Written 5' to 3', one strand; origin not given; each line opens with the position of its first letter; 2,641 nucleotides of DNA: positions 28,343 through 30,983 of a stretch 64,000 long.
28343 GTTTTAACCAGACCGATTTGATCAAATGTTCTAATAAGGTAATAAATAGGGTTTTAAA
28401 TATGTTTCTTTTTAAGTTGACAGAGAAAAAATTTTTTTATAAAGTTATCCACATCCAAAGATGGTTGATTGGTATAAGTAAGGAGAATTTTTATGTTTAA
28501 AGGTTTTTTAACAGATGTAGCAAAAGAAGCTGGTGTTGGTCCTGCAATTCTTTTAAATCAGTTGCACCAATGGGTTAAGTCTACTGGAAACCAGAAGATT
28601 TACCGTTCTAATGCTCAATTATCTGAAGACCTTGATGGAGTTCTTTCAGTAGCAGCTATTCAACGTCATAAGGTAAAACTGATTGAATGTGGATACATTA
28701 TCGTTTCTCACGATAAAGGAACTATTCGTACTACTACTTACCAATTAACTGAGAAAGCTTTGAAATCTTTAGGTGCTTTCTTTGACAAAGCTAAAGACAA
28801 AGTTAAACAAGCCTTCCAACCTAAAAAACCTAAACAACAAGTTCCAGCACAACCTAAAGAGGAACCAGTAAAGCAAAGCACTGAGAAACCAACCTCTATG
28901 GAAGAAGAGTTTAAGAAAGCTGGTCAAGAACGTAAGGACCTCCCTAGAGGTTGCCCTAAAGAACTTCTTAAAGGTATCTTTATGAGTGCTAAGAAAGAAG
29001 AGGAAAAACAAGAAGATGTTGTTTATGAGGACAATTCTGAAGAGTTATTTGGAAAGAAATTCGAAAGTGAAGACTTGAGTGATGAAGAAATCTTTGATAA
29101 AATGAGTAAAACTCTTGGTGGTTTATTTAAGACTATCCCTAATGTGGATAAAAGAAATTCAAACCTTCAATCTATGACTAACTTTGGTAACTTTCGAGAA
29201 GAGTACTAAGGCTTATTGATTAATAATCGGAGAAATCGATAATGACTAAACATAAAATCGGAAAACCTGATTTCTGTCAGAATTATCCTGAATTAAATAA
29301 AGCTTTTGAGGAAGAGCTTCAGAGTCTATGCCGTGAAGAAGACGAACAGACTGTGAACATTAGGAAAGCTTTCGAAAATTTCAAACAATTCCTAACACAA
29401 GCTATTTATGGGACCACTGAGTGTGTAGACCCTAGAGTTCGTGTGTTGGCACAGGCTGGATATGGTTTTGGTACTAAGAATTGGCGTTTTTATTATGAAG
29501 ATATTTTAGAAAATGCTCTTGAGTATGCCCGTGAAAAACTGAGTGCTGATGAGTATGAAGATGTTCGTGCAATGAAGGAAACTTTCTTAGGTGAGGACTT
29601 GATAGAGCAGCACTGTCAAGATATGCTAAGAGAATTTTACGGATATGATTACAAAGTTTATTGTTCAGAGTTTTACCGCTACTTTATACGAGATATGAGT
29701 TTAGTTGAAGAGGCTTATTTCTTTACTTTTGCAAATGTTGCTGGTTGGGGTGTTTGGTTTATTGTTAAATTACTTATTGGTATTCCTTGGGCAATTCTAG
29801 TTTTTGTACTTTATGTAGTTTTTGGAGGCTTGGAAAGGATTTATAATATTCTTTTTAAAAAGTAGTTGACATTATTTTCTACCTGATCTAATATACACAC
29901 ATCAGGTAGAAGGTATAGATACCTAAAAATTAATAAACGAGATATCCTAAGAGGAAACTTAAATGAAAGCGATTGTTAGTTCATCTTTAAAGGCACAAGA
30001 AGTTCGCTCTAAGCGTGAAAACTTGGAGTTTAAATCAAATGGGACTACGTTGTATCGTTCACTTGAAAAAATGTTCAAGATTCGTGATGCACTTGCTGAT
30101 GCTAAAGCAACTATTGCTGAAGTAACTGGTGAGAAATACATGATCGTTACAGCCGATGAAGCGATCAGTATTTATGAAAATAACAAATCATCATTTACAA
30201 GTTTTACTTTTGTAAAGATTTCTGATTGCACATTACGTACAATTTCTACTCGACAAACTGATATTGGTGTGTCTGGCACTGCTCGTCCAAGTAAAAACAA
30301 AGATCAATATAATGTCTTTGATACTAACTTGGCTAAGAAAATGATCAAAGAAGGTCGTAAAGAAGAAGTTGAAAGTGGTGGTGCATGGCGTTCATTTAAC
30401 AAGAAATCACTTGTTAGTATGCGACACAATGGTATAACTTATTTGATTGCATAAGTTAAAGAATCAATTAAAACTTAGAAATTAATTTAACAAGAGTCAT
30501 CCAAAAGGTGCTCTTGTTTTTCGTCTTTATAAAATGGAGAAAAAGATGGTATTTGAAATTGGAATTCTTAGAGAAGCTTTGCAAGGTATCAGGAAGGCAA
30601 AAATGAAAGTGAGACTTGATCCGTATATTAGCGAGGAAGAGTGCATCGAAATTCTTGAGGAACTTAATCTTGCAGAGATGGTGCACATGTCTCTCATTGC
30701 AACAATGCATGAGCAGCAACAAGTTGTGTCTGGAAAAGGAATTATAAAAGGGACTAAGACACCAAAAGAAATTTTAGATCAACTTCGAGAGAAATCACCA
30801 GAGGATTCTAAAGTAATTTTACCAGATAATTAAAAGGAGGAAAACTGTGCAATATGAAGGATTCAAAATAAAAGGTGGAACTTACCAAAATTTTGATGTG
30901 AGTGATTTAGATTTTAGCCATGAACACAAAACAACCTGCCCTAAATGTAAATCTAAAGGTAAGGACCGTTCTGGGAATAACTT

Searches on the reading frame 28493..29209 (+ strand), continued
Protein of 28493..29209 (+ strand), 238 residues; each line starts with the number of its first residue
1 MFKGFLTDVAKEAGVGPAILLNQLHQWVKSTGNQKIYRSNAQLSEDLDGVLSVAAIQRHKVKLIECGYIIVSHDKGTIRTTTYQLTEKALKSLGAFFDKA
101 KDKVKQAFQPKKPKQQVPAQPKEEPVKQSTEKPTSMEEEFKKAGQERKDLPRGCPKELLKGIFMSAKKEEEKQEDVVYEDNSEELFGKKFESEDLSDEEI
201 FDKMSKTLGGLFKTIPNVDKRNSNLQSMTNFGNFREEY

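Call 48: search_solved_structures(query=A3, max_evalue=10, show_alignments=3)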
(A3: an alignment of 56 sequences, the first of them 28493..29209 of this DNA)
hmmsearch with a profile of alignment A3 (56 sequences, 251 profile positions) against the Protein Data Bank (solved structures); distinct sequences matched with E-value up to 10: 21.
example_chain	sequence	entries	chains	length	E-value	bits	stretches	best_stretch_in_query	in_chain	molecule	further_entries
3tgn_A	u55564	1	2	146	2.5e-06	30.9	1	44-109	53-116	Adc operon repressor AdcR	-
5jls_A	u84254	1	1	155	0.00047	23.5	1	44-107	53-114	Adhesin competence repressor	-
5jlu_A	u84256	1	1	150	0.00047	23.4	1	44-107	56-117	Adhesin competence repressor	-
6fi9_A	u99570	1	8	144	0.00075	22.8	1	44-115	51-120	Transcriptional regulator ZitR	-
5yhy_A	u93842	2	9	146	0.00084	22.6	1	44-116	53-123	Zinc transport transcriptional regulator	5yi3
5yhx_A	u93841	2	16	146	0.00086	22.6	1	44-116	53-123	Zinc transport transcriptional regulator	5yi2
5yi0_B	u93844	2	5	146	0.00092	22.5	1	44-116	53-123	Zinc transport transcriptional regulator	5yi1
5yhz_A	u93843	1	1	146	0.00093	22.5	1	44-116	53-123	Zinc transport transcriptional regulator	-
9fa0_B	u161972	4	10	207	0.0021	21.3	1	66-109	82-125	ScoC | HTH-type transcriptional regulator Hpr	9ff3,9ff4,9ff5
7p7r_4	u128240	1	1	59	0.0082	19.4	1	76-107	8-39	50S ribosomal protein L32-3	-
7nhk_4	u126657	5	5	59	0.0095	19.2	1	76-107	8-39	50S ribosomal protein L32 | 50S ribosomal protein L32-3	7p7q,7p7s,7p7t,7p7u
6o8w_2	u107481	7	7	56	0.0095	19.2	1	76-106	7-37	50S ribosomal protein L32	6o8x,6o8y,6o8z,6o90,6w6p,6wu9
4em0_B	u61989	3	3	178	0.026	17.8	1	66-121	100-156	Uncharacterized HTH-type transcriptional regulator SAR2349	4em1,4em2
1tbx_A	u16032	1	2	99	0.038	17.2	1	56-116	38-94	Hypothetical 11.0 kDa protein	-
3nrv_A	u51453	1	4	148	0.046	16.9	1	56-104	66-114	Putative transcriptional regulator (MarR/EmrR family)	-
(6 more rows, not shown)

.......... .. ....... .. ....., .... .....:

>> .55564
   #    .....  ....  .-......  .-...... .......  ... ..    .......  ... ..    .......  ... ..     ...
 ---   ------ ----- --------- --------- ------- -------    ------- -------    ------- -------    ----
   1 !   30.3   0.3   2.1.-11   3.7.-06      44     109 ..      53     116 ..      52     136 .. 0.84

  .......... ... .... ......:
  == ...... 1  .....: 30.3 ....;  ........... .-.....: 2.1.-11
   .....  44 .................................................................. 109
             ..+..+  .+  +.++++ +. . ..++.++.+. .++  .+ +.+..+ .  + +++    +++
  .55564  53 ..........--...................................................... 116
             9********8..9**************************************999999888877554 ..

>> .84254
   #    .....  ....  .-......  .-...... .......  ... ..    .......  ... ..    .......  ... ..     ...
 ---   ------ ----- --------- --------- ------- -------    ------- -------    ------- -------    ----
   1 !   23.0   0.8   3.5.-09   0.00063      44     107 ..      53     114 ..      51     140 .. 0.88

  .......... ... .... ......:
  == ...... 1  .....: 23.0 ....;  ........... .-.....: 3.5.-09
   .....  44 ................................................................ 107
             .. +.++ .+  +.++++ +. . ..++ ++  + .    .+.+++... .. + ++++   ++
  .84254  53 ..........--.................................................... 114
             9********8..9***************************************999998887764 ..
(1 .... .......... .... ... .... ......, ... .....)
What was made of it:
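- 28493..29209 (+): gp28493, 238 aa. N-terminal winged helix (about residues 7-95), a disordered linker and C-terminal helices. Replication-initiator-like (O-like / DnaD-like). A profile of 56 homologues hits the MarR-type wHTH AdcR at 2.5e-6 (call 48).
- On Winged-helix DNA-binding protein (gp28493): A profile of homologues hits the AdcR wHTH at 2.5e-6 (call 48).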

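Call 49: search_protein_families(library=pfam, alignment_id=A3, max_evalue=0.01)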
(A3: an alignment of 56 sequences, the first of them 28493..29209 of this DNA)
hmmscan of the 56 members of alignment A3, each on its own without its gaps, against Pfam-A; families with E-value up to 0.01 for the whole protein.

A. member 1, window:28493-29209:+ (238 aa): 1 family
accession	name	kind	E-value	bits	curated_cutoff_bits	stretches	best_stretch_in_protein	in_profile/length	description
PF18829.7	Importin_rep_6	-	0.0026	18.5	23.9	1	158-214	36-88/110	Importin repeat 6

B. families by the number of members that match (of 56 scanned): 17 families
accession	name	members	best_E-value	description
PF03428.19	RP-C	10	0.0002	Replication protein C N-terminal domain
PF13730.12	HTH_36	6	0.00041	Helix-turn-helix domain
PF13463.12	HTH_27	6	0.0026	Winged helix DNA-binding domain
PF21984.2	DnaD_N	4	4.3e-05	DnaD N-terminal domain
PF10711.15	DUF2513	4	0.0018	Hypothetical protein (DUF2513)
PF04286.17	DUF445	2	0.00025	Protein of unknown function (DUF445)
PF13601.12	HTH_34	2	0.00072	Winged helix DNA-binding domain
PF03551.20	PadR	2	0.0048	Transcriptional regulator PadR-like family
PF03962.21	Mnd1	1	0.0022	Mnd1 HTH domain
PF18829.7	Importin_rep_6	1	0.0026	Importin repeat 6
PF21918.1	cas_Cpf1_2nd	1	0.003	CRISPR-associated endonuclease Cpf1 REC2 domain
PF09382.16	RQC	1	0.0062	RQC domain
PF11232.14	Med25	1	0.0065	Mediator complex subunit 25 PTOV activation and synapsin 2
PF06978.16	POP1_N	1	0.0084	Ribonucleases P/MRP protein subunit POP1, N-terminal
PF11243.13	DUF3045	1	0.0092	Protein of unknown function (DUF3045)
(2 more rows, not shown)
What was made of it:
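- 28493..29209 (+): Members hit Pfam RP-C, HTH_36 and DnaD_N (call 49).
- Family members hit the RepC-N, HTH_36 and DnaD_N Pfam models (call 49).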

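Call 51: find_homologous_proteins(query=A3, max_evalue=0.00001)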
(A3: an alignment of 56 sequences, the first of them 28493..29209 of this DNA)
Query A3 (56 sequences) (238 aa, profile of the alignment): 32 proteins with E <= 0.00001 among 8000 candidates.
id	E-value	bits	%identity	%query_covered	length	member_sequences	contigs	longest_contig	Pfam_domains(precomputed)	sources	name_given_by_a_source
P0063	5.3e-65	238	37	34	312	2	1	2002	-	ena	-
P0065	3.1e-64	235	37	34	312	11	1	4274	-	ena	-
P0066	1.2e-63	233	37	34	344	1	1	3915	-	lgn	-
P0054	1.3e-63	233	40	36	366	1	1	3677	-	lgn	-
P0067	4.4e-60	222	43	37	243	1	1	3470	-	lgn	-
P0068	9.6e-60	221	26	100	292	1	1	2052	-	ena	-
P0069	1.1e-59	220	26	100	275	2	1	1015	-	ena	-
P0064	1.6e-59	220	35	33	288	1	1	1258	-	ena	-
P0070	3.8e-59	219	28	100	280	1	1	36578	-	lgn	-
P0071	3.9e-59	219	25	100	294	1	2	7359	-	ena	-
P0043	8.7e-59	218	39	41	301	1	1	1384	-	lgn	-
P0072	8.7e-59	218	25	100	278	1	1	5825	-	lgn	-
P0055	1.1e-58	217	39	34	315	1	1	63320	-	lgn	-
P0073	1.4e-58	217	25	100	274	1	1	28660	-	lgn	-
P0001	2.3e-58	216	95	100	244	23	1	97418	-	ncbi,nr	ncbi:hypothetical protein Herod_00103 [Acinetobacter phage Herod]|nr:hypothetical protein Herod_0010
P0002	5.0e-57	212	88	100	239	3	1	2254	-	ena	-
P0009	1.5e-56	210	79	100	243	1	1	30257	-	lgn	-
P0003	6.3e-56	208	88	100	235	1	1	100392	-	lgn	-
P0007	1.3e-55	207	85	100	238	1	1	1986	-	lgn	-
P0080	2.5e-55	206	32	52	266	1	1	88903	-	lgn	-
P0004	2.5e-54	203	87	100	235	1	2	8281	-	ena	-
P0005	3.9e-54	202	86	100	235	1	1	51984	-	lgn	-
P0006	6.3e-54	202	87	100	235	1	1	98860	-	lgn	-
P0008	8.2e-54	201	85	100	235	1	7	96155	-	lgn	-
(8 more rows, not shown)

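Call 53: find_encoding_contigs(protein=P0006, flank=1500, max_places=1)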
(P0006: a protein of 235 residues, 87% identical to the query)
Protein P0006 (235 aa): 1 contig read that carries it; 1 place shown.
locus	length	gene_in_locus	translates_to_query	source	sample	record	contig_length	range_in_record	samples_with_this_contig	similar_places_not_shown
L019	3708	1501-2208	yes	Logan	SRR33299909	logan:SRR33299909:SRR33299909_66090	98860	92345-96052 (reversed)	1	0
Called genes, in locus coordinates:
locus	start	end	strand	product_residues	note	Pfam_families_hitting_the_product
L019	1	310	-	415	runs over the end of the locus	PF00268:Ribonuc_red_sm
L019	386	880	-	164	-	-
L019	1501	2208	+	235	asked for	-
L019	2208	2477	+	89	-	-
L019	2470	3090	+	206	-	-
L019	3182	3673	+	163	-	-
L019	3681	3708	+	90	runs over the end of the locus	-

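Call 54: find_encoding_contigs(protein=P0004, flank=1500, max_places=2)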
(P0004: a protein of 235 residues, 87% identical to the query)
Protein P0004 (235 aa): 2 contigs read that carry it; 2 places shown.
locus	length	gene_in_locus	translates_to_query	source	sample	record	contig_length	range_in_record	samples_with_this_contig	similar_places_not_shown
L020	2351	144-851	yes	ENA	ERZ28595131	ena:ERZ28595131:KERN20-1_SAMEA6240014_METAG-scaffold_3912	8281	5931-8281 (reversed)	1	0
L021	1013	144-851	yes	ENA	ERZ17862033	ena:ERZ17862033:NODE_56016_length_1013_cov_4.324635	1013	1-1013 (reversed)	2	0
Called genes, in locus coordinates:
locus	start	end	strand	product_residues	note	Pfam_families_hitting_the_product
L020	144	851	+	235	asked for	-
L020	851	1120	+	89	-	-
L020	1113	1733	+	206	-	-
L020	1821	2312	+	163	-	-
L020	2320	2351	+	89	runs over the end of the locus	-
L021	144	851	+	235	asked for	-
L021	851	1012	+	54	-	?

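Call 55: find_encoding_contigs(protein=P0002, flank=1500, max_places=1)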
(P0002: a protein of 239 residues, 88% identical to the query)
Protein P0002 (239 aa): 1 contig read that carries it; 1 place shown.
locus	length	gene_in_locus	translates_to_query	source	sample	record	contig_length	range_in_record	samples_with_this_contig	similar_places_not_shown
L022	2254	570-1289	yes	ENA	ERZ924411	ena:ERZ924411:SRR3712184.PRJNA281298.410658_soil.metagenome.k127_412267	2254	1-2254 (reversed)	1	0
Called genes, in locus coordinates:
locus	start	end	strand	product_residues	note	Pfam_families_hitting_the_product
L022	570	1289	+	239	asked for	-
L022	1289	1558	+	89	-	-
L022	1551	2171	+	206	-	-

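Call 56: find_encoding_contigs(protein=P0007, flank=1500, max_places=1)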
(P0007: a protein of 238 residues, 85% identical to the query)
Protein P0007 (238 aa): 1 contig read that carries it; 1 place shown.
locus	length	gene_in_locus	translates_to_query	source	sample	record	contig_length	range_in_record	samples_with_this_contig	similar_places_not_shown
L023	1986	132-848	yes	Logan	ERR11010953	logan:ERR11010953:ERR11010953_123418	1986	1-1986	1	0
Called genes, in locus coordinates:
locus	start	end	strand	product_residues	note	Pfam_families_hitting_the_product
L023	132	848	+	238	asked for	-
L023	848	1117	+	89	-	-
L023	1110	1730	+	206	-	-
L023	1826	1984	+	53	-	?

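Call 59: predict_structure(alignment_id=A3)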
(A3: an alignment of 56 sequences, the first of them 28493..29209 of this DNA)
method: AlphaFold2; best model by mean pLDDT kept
length: 238 residues; sequences in the alignment: 56
mean_pLDDT: 77.2   pTM: 0.47
mean pLDDT of the five models: 77.2, 77.2, 76.8, 76.5, 75.8
residues with pLDDT >= 90: 79; 70-90: 71; 50-70: 83; < 50: 5
segments of 3 or more residues with pLDDT < 50: none
pLDDT, mean of each block of 10 residues (from residue 1): 80 97 94 93 95 97 98 81 94 68 53 59 63 82 72 67 58 53 57 78 83 79 88 62
secondary structure, 60 per line:
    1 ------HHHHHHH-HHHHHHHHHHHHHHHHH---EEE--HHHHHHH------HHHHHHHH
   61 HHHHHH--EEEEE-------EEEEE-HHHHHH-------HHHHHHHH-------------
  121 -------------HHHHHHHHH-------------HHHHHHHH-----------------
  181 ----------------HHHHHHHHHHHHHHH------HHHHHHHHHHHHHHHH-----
elements in order: H7-13 H15-31 E35-37 H40-46 H53-66 E69-73 E81-85 H87-92 H100-107 H134-142 H156-163 H197-211 H218-233
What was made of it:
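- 28493..29209 (+): AF2 pLDDT is above 90 for most of the N-terminal domain (call 59).
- On Winged-helix DNA-binding protein (gp28493): The AF2 model gives H15-31, E35-37, H40-46, H53-66, E69-73 and E81-85, with pLDDT above 90 over most of it (call 59).
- Closest known: Iteron-plasmid basic replicons. Different: Plasmid Rep proteins (RepA/RepE/pi) have two WH domains, whereas gp28493 has one WH plus helices (call 59).
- Closest known: MarR-family repressors with paired palindromic operators. Different: The protein has a long disordered linker and unrelated C-terminal helices (call 59).
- Checked: The product of 28493 has a winged-helix N-terminal domain (calls 48, 59).
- (3) gp28493 has a confident wHTH domain (calls 48, 59).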

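Call 63: fold_search(model_id=the predicted structure, library=pdb)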
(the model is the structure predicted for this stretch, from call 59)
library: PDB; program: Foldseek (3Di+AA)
matches with E <= 10: 1358; with E <= 0.001: 0
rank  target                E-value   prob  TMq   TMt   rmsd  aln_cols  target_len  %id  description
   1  5yi1                  1.4e-03  1.00  0.25  0.43   8.6       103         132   24  Structure of Lactococcus lactis ZitR, C30AH42A mutant in apo form (released 2017-12-06)
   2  5yi0_A                1.8e-03  1.00  0.26  0.39   8.6       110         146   22  Structure of Lactococcus lactis ZitR, C30AH42A mutant (released 2017-12-06)
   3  5jls                  2.3e-03  1.00  0.27  0.45   7.3        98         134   20  Crystal Structure of Adhesin competence repressor (AdcR) from Streptococcus pyogenes (C-terminally His tagged) (released 2017-05-03)
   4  5yhy                  2.3e-03  1.00  0.25  0.38   7.9        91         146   23  Structure of Lactococcus lactis ZitR, C30S mutant (released 2017-12-06)
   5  8ylg_A                2.6e-03  1.00  0.29  0.41   8.9       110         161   14  Crystal structure of Burkholderia thailandensis MftR in complex with operator DNA (released 2024-11-13)
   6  9ilk_MODEL_1_A        3.2e-03  1.00  0.28  0.52   8.7       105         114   10  monomeric SarA, truncation of residue 20-124 (released 2025-10-15)
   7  9ff3                  3.4e-03  1.00  0.28  0.37   3.8        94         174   18  The structure of delta-ScoC, a global regulator protein from Geobacillus kaustophilus T-1 (released 2025-06-04)
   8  4xrf                  3.4e-03  1.00  0.27  0.43  10.3       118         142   14  Crystal structure of MepR like protein complexed with pseudoligands (released 2016-02-10)
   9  5jlu                  3.8e-03  1.00  0.25  0.41   8.7        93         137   22  Crystal Structure of Adhesin competence repressor (AdcR) from Streptococcus pyogenes (released 2017-05-03)
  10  5yhx_A                4.3e-03  1.00  0.27  0.41   8.4       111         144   22  Structure of Lactococcus lactis ZitR, wild type (released 2017-12-06)
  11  5eri                  4.6e-03  1.00  0.30  0.45   9.0       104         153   19  MarR Protein from Peptoclostridium difficile DA00132 (released 2016-11-16)
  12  7kfs                  4.6e-03  1.00  0.28  0.44   7.8       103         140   18  Crystal structure of the MarR family transcriptional regulator from Variovorax paradoxus bound to Benzoic Acid (released 2021-11-10)
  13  5yhz                  4.6e-03  1.00  0.24  0.37   8.3        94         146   24  Structure of Lactococcus lactis ZitR, E41A mutant (released 2017-12-06)
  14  8zde_C                4.9e-03  1.00  0.28  0.44   7.6       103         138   19  Crystal structure of HsmR with DNA bound (released 2025-11-05)
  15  6fi9_A                4.9e-03  1.00  0.28  0.42   8.8       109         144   23  Crystal Structure of a zinc-responsive MarR family member, Lactococcus lactis ZitR (released 2019-02-20)
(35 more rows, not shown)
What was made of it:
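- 28493..29209 (+): Foldseek gives a generic wHTH (call 63).
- On Iteron-type replication origin: The fold is a generic wHTH (call 63).
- Closest known: MarR-family repressors with paired palindromic operators. Same: The closest solved folds and sequence profiles for the wHTH belong to this family (calls 48, 63).
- The best structural and sequence neighbours in the PDB are MarR-type transcription factors (calls 48, 63). The closest PDB relatives of the wHTH are MarR-family repressors (calls 48, 63).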

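Call 65: find_encoding_contigs(protein=P0080, flank=1500, max_places=1)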
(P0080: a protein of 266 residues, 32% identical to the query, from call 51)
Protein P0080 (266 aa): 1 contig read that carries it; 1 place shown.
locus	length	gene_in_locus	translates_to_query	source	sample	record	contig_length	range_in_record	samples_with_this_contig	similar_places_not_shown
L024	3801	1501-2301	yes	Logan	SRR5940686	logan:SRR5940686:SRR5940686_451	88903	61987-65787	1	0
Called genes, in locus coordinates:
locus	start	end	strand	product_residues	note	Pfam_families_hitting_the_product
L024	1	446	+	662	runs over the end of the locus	PF03629:SASA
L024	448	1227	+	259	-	-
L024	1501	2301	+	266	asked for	-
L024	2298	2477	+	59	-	-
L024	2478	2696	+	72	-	-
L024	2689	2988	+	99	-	-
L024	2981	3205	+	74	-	-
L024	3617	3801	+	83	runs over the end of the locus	-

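Call 66: find_encoding_contigs(protein=P0055, flank=1500, max_places=1)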
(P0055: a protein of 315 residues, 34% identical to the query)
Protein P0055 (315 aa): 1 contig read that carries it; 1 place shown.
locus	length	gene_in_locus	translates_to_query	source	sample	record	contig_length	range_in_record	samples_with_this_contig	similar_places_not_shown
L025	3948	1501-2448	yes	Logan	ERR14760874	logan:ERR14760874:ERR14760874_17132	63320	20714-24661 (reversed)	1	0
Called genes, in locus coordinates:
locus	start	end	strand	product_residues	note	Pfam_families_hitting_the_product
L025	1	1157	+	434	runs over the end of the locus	PF02113:Peptidase_S13 (faint), PF00768:Peptidase_S11, PF13354:Beta-lactamase2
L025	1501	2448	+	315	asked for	-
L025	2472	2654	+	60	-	-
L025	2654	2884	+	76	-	-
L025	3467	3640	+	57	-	-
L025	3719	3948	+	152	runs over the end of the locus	PF00383:dCMP_cyt_deam_1, PF14437:MafB19-deam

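Call 67: find_encoding_contigs(protein=P0070, flank=1500, max_places=1)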
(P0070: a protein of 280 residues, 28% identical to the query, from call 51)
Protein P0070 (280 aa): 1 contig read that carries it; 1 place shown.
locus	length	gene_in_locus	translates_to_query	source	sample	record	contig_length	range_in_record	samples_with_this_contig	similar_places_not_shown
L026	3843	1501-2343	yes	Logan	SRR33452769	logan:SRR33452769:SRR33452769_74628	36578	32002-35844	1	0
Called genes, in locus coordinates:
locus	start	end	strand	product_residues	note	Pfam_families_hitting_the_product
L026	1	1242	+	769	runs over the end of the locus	-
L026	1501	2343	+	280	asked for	-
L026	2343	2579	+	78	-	-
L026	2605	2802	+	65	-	-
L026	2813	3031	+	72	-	-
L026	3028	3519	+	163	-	-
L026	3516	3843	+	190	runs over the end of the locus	-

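Call 72: search_protein_families(library=ncbifam, proteins=[window:28493-29209:+, L014:2492-3166:+, L015:2501-3184:+, L017:2477-3355:+], max_evalue=0.1)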
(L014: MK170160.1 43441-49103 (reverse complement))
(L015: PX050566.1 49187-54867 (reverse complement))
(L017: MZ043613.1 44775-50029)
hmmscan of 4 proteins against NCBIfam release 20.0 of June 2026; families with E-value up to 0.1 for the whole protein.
window:28493-29209:+ (238 aa): 2 families
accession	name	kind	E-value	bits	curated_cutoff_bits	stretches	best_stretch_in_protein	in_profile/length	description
NF040974.1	RepABC_RepC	equivalog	0.0032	16.8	150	1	30-70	75-114/393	plasmid replication protein RepC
NF010349.0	PRK13777.1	equivalog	0.013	14.8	153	0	49-114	70-135/190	HTH-type transcriptional regulator Hpr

L014:2492-3166:+ (224 aa): 4 families
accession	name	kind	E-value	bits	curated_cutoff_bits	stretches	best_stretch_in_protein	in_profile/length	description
NF041354.1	XopP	equivalog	0.0039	16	800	1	23-188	94-244/715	type III secretion system effector XopP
NF038251.1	AdcR_fam_Zn_TF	equivalog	0.0061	16.8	175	1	40-116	50-124/143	zinc-dependent MarR family transcriptional regulator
NF040974.1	RepABC_RepC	equivalog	0.022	14.1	150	1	38-72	81-114/393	plasmid replication protein RepC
NF047395.1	TransRegLtdR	equivalog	0.069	12.9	250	0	56-116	80-140/166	transcriptional regulator LdtR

L015:2501-3184:+ (227 aa): 4 families
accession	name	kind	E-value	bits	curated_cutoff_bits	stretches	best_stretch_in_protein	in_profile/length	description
NF010349.0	PRK13777.1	equivalog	0.00016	21.1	153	1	52-100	73-121/190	HTH-type transcriptional regulator Hpr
NF038251.1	AdcR_fam_Zn_TF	equivalog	0.0017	18.6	175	1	39-92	51-102/143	zinc-dependent MarR family transcriptional regulator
NF040939.2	trans_reg_lrs14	equivalog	0.031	14.3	90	1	39-99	38-98/103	Lrs14 family HTH-type transcriptional regulator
NF001844.0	PRK00568.1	equivalog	0.071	13.2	106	0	71-124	23-75/76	carbon storage regulator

L017:2477-3355:+ (292 aa): 2 families
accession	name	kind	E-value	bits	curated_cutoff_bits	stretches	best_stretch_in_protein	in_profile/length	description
NF038251.1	AdcR_fam_Zn_TF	equivalog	0.0087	16.3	175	1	39-92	51-102/143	zinc-dependent MarR family transcriptional regulator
NF047395.1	TransRegLtdR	equivalog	0.019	14.6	250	0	49-96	75-122/166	transcriptional regulator LdtR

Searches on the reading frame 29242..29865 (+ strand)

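Call 18: search_protein_families(library=pfam, proteins=[window:29242-29865:+], max_evalue=1)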
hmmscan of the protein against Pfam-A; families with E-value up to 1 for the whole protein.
window:29242-29865:+ (207 aa): 0 families

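Call 19: search_protein_families(library=phrogs, proteins=[window:29242-29865:+], max_evalue=0.01)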
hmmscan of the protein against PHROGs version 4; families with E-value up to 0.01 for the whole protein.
window:29242-29865:+ (207 aa): 1 family
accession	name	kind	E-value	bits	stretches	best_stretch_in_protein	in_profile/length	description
phrog_29817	-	unknown function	1.4e-136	453.9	1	1-207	1-207/207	-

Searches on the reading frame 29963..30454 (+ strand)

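Call 18: search_protein_families(library=pfam, proteins=[window:29963-30454:+], max_evalue=1)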
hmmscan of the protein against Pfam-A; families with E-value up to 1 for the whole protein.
window:29963-30454:+ (163 aa): 1 family
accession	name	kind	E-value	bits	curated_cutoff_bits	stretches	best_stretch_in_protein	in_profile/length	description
PF00235.25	Profilin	-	0.028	15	25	1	34-91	41-98/127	Profilin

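Call 19: search_protein_families(library=phrogs, proteins=[window:29963-30454:+], max_evalue=0.01)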
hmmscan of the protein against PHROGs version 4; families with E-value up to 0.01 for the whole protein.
window:29963-30454:+ (163 aa): 2 families
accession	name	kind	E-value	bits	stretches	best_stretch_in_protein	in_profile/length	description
phrog_28342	-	unknown function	1.6e-110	367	1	1-163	1-163/163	-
phrog_2267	-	unknown function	1.3e-06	29.5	1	70-162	20-103/112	-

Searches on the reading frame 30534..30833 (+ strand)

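Call 18: search_protein_families(library=pfam, proteins=[window:30534-30833:+], max_evalue=1)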
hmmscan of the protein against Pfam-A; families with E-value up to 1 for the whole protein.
window:30534-30833:+ (99 aa): 1 family
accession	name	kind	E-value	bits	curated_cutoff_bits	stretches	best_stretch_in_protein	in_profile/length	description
PF18929.5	DUF5678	-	0.17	12.2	23.2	1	66-90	14-38/49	Family of unknown function (DUF5678)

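Call 19: search_protein_families(library=phrogs, proteins=[window:30534-30833:+], max_evalue=0.01)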
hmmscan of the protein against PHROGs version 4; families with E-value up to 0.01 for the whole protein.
window:30534-30833:+ (99 aa): 2 families
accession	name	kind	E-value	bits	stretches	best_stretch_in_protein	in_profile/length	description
phrog_38473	-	unknown function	8.6e-64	212.9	1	5-99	1-95/95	-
phrog_22798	-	unknown function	0.009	17.7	0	2-51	10-55/113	-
